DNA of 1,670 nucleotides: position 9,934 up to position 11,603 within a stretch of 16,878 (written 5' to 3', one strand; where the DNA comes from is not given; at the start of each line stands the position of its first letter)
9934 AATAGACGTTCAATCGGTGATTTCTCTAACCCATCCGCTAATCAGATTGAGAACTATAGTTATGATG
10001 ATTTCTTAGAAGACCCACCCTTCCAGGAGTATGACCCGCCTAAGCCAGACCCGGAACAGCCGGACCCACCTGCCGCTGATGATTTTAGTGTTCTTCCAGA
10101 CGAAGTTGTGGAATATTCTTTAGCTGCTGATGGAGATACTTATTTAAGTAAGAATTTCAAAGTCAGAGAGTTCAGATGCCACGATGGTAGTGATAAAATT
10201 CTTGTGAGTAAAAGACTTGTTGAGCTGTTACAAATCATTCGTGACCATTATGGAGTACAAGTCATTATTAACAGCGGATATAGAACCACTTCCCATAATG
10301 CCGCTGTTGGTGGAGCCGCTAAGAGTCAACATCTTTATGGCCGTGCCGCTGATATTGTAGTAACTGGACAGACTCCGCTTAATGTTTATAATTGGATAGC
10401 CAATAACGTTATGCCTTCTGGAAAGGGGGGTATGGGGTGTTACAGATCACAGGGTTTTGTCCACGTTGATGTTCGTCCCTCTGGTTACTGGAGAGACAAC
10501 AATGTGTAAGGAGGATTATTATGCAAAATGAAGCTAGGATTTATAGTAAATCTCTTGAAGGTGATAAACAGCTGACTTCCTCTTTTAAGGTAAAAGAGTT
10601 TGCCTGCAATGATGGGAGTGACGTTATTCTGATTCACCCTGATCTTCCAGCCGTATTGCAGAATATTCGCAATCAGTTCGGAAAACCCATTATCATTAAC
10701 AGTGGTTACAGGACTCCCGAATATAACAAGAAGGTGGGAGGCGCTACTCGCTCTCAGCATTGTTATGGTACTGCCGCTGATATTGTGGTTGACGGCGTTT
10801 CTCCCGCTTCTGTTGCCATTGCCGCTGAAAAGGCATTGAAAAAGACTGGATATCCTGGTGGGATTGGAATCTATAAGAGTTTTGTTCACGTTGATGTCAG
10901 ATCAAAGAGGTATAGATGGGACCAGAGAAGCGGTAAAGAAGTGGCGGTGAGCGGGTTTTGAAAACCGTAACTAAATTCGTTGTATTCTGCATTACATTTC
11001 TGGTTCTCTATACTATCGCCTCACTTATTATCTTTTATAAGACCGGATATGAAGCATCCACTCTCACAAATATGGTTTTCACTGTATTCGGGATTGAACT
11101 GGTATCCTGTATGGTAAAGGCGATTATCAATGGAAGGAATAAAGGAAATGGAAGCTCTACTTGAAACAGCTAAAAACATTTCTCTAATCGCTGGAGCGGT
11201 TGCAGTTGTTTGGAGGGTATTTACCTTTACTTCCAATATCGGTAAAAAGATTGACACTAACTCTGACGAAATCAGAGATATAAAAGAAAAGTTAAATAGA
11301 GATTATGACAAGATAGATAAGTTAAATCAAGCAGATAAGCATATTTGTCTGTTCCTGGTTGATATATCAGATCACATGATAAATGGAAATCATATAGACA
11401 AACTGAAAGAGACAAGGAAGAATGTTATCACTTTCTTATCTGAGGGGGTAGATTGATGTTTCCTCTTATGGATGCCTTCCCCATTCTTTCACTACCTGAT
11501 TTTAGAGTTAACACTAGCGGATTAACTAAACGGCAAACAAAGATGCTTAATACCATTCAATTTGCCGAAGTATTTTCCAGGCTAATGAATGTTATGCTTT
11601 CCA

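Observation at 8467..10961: Tail-knob (gp9-like) protein fused to an M15 peptidase, next to a paralogous free M15 endolysin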

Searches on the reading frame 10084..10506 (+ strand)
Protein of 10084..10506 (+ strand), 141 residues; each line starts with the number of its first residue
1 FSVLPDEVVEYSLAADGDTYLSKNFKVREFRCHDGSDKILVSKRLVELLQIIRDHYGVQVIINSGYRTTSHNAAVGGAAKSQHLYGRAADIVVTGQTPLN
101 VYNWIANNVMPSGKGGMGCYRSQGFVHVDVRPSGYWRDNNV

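Call 31: find_homologous_proteins(query=window:10084-10506:+, max_evalue=1e-10)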
Query seq(141 aa) (141 aa): 1300 proteins with E <= 1e-10 among 1411 candidates; the best 120 are listed.
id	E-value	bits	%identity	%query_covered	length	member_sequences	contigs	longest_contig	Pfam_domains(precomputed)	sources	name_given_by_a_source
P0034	3.1e-38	149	56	93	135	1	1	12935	PF05951.19,PF08291.17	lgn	-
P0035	1.0e-37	147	62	90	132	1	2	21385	PF05951.19,PF08291.17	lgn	-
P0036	6.1e-37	144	59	87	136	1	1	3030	PF05951.19,PF08291.17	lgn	-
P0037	1.3e-36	143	57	90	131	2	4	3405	PF05951.19,PF08291.17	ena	-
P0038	2.0e-36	143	59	93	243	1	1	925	PF05951.19,PF08291.17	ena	-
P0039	2.3e-36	143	56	89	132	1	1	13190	PF05951.19,PF08291.17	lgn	-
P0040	2.4e-36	143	57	87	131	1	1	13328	PF05951.19,PF08291.17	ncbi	-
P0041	3.7e-36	142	60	94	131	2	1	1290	PF05951.19,PF08291.17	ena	-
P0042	7.8e-36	141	61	86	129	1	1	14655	PF05951.19,PF08291.17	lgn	-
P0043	1.0e-35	140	56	92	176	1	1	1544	PF05951.19,PF08291.17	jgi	-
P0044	2.0e-35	140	59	87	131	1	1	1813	PF05951.19,PF08291.17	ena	-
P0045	2.0e-35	140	56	89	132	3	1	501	PF05951.19,PF08291.17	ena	-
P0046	2.1e-35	139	58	89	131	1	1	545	PF05951.19,PF08291.17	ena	-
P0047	2.6e-35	139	54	88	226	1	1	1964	PF05951.19,PF08291.17,PF01471.24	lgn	-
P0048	2.6e-35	139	60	86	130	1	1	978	PF05951.19,PF08291.17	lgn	-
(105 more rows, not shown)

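Call 37: find_encoding_contigs(protein=P0039, flank=10000, max_places=1)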
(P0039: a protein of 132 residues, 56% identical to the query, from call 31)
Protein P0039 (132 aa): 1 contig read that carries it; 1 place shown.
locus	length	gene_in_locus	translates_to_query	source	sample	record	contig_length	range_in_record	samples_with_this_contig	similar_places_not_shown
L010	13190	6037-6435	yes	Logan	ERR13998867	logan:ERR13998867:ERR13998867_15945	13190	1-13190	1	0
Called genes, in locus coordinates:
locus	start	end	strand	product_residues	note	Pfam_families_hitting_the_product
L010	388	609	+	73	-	-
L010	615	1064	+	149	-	PF17427:Phi29_Phage_SSB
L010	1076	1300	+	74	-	-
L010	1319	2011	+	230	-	-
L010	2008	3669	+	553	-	PF03175:DNA_pol_B_2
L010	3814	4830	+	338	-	PF05894:Podovirus_Gp16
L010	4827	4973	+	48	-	-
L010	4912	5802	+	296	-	PF18013:Phage_lysozyme2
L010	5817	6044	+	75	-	-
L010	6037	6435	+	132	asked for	PF05951:Peptidase_M15_2, PF08291:Peptidase_M15_3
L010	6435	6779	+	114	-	-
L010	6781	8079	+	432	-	PF25622:Phi29_MCP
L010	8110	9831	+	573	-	PF16838:Caud_tail_N, PF20934:phi29_gp9_C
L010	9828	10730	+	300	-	PF05352:Phage_connector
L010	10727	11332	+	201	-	-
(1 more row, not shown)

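Call 38: find_encoding_contigs(protein=P0035, flank=10000, max_places=1)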
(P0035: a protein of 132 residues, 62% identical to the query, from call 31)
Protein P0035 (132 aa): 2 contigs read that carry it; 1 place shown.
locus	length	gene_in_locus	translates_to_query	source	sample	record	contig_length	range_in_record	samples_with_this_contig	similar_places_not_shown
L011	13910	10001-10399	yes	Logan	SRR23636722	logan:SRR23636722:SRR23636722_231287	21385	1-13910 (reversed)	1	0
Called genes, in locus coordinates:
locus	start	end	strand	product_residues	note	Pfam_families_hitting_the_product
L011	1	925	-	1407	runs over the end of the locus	PF18887:MBG_3 (faint), PF09479:Flg_new, PF13895:Ig_2 (weak)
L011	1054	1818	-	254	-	PF00005:ABC_tran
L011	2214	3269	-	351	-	PF00929:RNase_T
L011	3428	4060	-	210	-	PF01381:HTH_3, PF12844:HTH_19, PF13443:HTH_26 (weak), PF13560:HTH_31, PF00717:Peptidase_S24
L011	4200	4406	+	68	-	-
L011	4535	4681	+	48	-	-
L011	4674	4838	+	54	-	-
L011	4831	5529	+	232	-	-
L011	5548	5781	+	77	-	-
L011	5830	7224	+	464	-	PF03237:Terminase_6N, PF04466:Terminase_3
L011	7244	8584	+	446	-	PF16510:P22_portal (weak), PF21939:Gp10_C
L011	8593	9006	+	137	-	-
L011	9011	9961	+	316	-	-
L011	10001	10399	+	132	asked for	PF05951:Peptidase_M15_2, PF08291:Peptidase_M15_3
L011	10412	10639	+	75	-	-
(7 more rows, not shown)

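Call 75: predict_structure(alignment_id=A2)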
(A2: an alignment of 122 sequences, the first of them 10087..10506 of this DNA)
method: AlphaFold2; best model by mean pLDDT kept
length: 140 residues; sequences in the alignment: 122
mean_pLDDT: 91.6   pTM: 0.87
mean pLDDT of the five models: 91.6, 90.9, 90.8, 90.7, 90.4
residues with pLDDT >= 90: 114; 70-90: 14; 50-70: 10; < 50: 2
segments of 3 or more residues with pLDDT < 50: none
pLDDT, mean of each block of 10 residues (from residue 1): 78 98 98 97 96 98 97 94 97 97 87 84 94 67
secondary structure, 60 per line:
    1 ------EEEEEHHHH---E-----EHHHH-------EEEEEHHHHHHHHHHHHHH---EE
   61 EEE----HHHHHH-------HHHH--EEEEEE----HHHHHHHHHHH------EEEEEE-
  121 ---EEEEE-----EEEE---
elements in order: E7-11 H12-15 H26-29 E37-41 H42-55 E59-63 H68-73 H81-84 E87-92 H97-107 E114-119 E124-128 E134-137
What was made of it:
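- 10087..10506 (+): Fused Peptidase_M15_3 domain (residues 541-680). Motifs: SGYRT at 10273-10287, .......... at 10324-10353 and FVHVD at 10456-10470. AF2 pLDDT 91.6 (call 75).
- On Peptidase M15A / Peptidase_M15_3 (LAS zinc peptidases): The domain model has pLDDT 91.6 (call 75).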

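Call 77: fold_search(model_id=the predicted structure, library=pdb)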
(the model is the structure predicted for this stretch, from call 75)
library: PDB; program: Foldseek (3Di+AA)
matches with E <= 10: 383; with E <= 0.001: 8
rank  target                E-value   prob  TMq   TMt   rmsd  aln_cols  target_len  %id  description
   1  1lbu                  1.0e-04  1.00  0.59  0.40   4.8       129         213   26  HYDROLASE METALLO (ZN) DD-PEPTIDASE (released 1996-11-08)
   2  3n1o_B                3.2e-04  1.00  0.45  0.43  10.7       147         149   19  Crystal structure of IhhN (released 2010-06-02)
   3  3n1g_A                5.4e-04  1.00  0.47  0.44  11.9       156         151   20  Crystal structure of DhhN bound to BOCFn3 (released 2010-06-02)
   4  4c4m_A                6.6e-04  0.99  0.45  0.42  13.7       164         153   18  Crystal structure of the Sonic Hedgehog-chondroitin-4-sulphate complex (released 2013-10-02)
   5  2wg3_A                7.0e-04  1.00  0.47  0.43  12.5       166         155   20  Crystal structure of the complex between human hedgehog-interacting protein HIP and desert hedgehog without calcium (released 2009-06-30)
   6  2wg3_B                7.5e-04  1.00  0.47  0.44  13.4       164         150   21  Crystal structure of the complex between human hedgehog-interacting protein HIP and desert hedgehog without calcium (released 2009-06-30)
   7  2wg4_A                8.0e-04  1.00  0.47  0.46   9.5       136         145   18  Crystal structure of the complex between human hedgehog-interacting protein HIP and sonic hedgehog without calcium (released 2009-06-30)
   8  6pjv                  9.1e-04  1.00  0.47  0.44  10.7       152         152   20  Structure of Human Sonic Hedgehog in complex with Zinc and Magnesium (released 2019-11-13)
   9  3mxw_A                1.1e-03  0.99  0.45  0.42  12.8       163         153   18  Crystal structure Sonic hedgehog bound to the 5E1 fab fragment (released 2010-05-26)
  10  3ho5_H                1.2e-03  1.00  0.44  0.41   9.6       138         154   20  Crystal structure of Hedgehog-interacting protein (HHIP) and Sonic hedgehog (SHH) complex (released 2009-06-23)
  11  3k7j                  1.2e-03  0.99  0.45  0.44  12.8       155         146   18  Crystal structure of the D100E mutant of the Indian Hedgehog N-terminal signalling domain (released 2011-01-26)
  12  7rpk_H                1.2e-03  0.99  0.46  0.43  11.7       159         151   16  Cryo-EM structure of murine Dispatched in complex with Sonic hedgehog (released 2021-10-27)
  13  3d1m_A                1.2e-03  0.99  0.45  0.43  11.9       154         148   18  Crystal Structure of Sonic Hedgehog Bound to the third FNIII domain of CDO (released 2008-09-23)
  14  2wfq                  1.3e-03  0.99  0.46  0.40  11.1       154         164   21  Crystal structure of the N-terminal signalling domain of human Dhh without calcium (released 2009-06-30)
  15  6rmg_B                1.3e-03  0.99  0.46  0.43  12.4       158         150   18  Structure of PTCH1 bound to a modified Hedgehog ligand ShhN-C24II (released 2019-10-09)
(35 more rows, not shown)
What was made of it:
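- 10087..10506 (+): Top Foldseek hit is 1LBU at E 1e-4, probability 1.00 (call 77).
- On Peptidase M15A / Peptidase_M15_3 (LAS zinc peptidases): The top structural hit is 1LBU at E 1e-4, followed by hedgehog N-terminal domains, VanY, LdcB and Ply500 (call 77).
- Hedgehog N-terminal domains are among the structural neighbours (call 77).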

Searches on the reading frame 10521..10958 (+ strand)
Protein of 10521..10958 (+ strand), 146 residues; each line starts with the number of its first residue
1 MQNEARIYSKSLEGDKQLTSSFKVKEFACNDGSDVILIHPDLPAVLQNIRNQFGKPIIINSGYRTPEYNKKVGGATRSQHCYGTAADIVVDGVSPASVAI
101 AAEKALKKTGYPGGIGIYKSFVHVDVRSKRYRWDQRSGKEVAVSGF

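Call 7: search_protein_families(library=pfam, proteins=[window:10521-10958:+], max_evalue=0.01)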
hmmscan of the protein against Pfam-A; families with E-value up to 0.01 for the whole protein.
window:10521-10958:+ (146 aa): 2 families
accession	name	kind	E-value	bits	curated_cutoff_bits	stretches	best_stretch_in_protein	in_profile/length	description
PF08291.16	Peptidase_M15_3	-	1e-24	87.2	23.2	1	24-125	5-108/108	Peptidase M15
PF05951.18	Peptidase_M15_2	-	1.7e-08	34.8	27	1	52-130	69-151/153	Bacterial protein of unknown function (DUF882)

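Call 8: search_protein_families(library=phrogs, proteins=[window:10521-10958:+], max_evalue=0.001)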
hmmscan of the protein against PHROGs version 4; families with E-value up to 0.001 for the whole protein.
window:10521-10958:+ (146 aa): 5 families
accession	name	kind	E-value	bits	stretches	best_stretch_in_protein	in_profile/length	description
phrog_894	-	lysis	3.5e-40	139.2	1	8-139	36-179/389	endolysin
phrog_17373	-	other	3.3e-17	63.9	1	20-137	20-132/224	peptidase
phrog_28234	-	lysis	3.3e-13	50.5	1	38-134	270-371/372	endolysin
phrog_25247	-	other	1.9e-12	48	1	45-134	427-510/520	peptidase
phrog_2649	-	lysis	6.6e-05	23.9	1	67-144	67-145/261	endolysin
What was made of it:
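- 10521..10961 (+): Free 146-aa Peptidase_M15_3 protein, the putative endolysin. Motifs: SGYRT at 10701-10715, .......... at 10752-10781 and FVHVD at 10881-10895. Pfam E 1e-24 (call 7). phrog_894 'endolysin' at 3.5e-40 (call 8).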

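Call 44: search_solved_structures(query=window:10521-10958:+, max_evalue=0.01, show_alignments=2)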
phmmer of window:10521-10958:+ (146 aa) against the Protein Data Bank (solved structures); distinct sequences matched with E-value up to 0.01: 1.
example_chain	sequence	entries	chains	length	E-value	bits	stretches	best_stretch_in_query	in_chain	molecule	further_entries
1lbu_A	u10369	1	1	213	2.1e-07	34.2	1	46-103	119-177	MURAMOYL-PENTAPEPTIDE CARBOXYPEPTIDASE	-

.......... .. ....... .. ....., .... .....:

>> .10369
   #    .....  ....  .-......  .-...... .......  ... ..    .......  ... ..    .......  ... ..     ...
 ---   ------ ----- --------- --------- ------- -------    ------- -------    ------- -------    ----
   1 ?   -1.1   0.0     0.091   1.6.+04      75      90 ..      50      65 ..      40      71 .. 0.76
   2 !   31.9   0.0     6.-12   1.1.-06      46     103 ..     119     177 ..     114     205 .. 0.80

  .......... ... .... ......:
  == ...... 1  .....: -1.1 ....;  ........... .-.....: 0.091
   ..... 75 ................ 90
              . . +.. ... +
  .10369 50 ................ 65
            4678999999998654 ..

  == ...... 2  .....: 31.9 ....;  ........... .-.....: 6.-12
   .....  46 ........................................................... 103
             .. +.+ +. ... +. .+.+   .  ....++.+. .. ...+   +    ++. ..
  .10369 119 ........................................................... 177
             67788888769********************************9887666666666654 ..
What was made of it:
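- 10521..10961 (+): 1LBU by sequence at 2.1e-7 (call 44).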

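Call 79: find_related_loci(query=window:10521-10958:+, collection=genome_contigs, flank=3000)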
Query window:10521-10958:+ (146 aa) in genome_contigs; peptide patterns used: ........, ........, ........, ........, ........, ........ (x = any residue, [..] = any of these).
600 stretches matched a pattern (row limit reached: there are more); 19 encode a relative of the query (tblastn E <= 1e-3); 19 distinct loci.
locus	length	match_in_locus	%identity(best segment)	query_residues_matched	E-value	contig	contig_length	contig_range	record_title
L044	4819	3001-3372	57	8-134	2e-47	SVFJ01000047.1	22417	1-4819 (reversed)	MAG: Lachnospiraceae bacterium isolate SIG329 NODE_44062_length_22417_cov_1.217183, whole genome shotgun sequence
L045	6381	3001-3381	57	4-133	8e-47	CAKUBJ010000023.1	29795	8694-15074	MAG: uncultured Dysosmobacter sp. isolate REFINED_METABAT215_TOP10_CONTIGS_1500_ASSEMBLY_K77_MERGED__Nepal_MoBio_Fiber-H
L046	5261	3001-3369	61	21-146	4e-46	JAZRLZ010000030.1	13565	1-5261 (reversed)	MAG: Acutalibacteraceae bacterium isolate T1900045429_YK20190120.MAGScoT_cleanbin_000008 SGB_7084_k141_259491, whole gen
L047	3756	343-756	52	1-143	7e-46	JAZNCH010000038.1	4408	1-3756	MAG: Eubacteriales bacterium isolate T1900044736_TS20190202.MAGScoT_cleanbin_000005 SGB_2022_k141_1564252, whole genome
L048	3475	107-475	56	8-133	3e-46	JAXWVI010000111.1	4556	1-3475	MAG: bacterium isolate P011L1-7 NODE_10521_length_4556_cov_3.766719, whole genome shotgun sequence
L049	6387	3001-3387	55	4-133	3e-45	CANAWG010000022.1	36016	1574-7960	MAG TPA_asm: uncultured Oscillibacter sp. isolate SRR16350208_bin.4_metawrap_v1.3_MAG genome assembly, contig: NODE.157_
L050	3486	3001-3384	53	4-134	3e-45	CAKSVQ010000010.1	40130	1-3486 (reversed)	MAG: uncultured Dysosmobacter sp. isolate REFINED_METABAT215_TOP10_CONTIGS_1500_ASSEMBLY_K77_MERGED__Hadza_MoBio_hadza-I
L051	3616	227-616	56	4-134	3e-45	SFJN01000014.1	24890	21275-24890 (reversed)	MAG: Bacteroidales bacterium isolate W1P33.019 Contig608, whole genome shotgun sequence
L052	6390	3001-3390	53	4-134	7e-45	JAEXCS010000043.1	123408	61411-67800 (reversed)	MAG: Bacillota bacterium isolate OH_HBB_122 k127_1357597, whole genome shotgun sequence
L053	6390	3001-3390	54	4-134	2e-44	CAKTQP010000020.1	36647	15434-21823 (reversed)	MAG: uncultured Oscillospiraceae bacterium isolate REFINED_METABAT215_TOP10_CONTIGS_1500_ASSEMBLY_K77_MERGED__Hadza_MoBi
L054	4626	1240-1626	56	4-133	5e-44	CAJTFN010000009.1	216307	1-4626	Oscillospiraceae bacterium isolate C18_42_OV_BP genome assembly, contig: MGBC000153.9, whole genome shotgun sequence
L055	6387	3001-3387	55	4-133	9e-44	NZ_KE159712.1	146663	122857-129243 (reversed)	Oscillibacter sp. 1-3 acPPL-supercont1.7, whole genome shotgun sequence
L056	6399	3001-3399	53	8-139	9e-44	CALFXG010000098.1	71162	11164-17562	MAG TPA_asm: uncultured Clostridia bacterium isolate ERR1430432_bin.112_CONCOCT_v1.1_MAG genome assembly, contig: ERZ130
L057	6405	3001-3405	51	8-146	4e-43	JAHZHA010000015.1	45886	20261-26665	MAG: Bacillota bacterium isolate HRGM_Genome_3196 HRGM_Genome_3196_15, whole genome shotgun sequence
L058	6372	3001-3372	55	4-130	7e-41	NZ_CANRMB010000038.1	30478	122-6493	MAG: uncultured Dysosmobacter sp. isolate Lapin-030__bin84 Lapin-030__NODE_2114_length_30478_cov_8.918917, whole genome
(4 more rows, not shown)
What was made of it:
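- Closest known: Single-domain M15A / Peptidase_M15_3 phage endolysins. Different: Here, relatives of the free copy sit mostly in genomes of gut Clostridia such as Oscillospiraceae and Lachnospiraceae (call 79).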

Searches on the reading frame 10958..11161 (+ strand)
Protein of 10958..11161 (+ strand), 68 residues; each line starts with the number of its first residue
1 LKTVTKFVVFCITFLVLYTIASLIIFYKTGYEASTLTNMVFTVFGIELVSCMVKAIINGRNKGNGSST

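Call 10: search_protein_families(library=phrogs, proteins=[window:10958-11161:+], max_evalue=0.001)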
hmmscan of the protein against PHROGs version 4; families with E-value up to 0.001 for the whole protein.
window:10958-11161:+ (68 aa): 1 family
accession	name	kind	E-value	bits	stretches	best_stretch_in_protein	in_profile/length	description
phrog_33302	-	unknown function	8.7e-05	23.7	1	8-54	38-86/117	-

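Call 11: search_protein_families(library=pfam, proteins=[window:10958-11161:+], max_evalue=0.01)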
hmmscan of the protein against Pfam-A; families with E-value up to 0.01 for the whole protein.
window:10958-11161:+ (68 aa): 1 family
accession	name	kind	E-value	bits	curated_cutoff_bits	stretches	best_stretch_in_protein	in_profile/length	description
PF13346.12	ABC2_membrane_5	-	0.0075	16.3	25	1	2-52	113-162/205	ABC-2 family transporter protein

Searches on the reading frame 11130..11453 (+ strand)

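Call 10: search_protein_families(library=phrogs, proteins=[window:11130-11453:+], max_evalue=0.001)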
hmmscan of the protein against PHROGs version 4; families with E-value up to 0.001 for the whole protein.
window:11130-11453:+ (108 aa): 1 family
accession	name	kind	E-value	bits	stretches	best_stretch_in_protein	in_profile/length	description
phrog_2801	-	unknown function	0.00091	18.7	1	26-106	419-502/735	-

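Call 11: search_protein_families(library=pfam, proteins=[window:11130-11453:+], max_evalue=0.01)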
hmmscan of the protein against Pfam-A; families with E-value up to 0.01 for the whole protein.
window:11130-11453:+ (108 aa): 0 families
